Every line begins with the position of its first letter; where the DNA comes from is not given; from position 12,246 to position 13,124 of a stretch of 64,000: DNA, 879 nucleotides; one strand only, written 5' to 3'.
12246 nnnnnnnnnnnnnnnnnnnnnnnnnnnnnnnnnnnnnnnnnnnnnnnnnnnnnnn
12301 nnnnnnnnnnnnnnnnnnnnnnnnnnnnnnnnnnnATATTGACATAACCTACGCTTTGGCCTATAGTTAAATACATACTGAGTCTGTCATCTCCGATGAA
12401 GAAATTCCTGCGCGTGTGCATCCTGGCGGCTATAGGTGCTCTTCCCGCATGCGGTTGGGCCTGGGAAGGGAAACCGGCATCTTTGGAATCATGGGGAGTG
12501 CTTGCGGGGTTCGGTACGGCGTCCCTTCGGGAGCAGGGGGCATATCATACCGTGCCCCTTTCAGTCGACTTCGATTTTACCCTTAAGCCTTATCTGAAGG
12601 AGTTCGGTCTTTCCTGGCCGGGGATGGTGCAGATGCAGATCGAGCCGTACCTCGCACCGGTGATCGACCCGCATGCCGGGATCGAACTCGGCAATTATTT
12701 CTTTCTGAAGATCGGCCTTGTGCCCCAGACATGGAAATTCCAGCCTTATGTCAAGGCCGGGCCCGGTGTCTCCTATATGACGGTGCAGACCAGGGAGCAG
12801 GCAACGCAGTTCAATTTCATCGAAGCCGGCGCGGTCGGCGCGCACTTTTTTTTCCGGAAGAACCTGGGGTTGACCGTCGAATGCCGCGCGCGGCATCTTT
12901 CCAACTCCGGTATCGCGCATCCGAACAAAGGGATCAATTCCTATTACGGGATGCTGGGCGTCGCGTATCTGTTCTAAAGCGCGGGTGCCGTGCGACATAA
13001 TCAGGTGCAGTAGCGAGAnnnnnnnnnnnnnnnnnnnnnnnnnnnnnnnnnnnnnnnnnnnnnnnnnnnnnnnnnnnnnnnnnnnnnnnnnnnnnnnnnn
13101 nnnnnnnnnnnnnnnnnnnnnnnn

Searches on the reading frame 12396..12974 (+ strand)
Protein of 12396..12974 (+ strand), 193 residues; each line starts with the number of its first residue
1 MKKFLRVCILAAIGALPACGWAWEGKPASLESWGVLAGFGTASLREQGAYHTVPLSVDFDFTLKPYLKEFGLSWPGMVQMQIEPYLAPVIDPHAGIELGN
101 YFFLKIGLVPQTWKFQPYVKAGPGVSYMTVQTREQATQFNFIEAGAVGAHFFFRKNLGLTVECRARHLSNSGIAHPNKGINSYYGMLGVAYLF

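Call 69: search_protein_families(library=pfam, proteins=[window:12396-12974:+], max_evalue=0.000001)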
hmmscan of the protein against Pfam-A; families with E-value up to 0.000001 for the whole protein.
window:12396-12974:+ (193 aa): 1 family
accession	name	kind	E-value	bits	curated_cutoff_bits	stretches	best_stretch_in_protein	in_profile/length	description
PF09411.16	PagL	-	2.3e-16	60.6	23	1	79-189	23-135/136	Lipid A 3-O-deacylase (PagL)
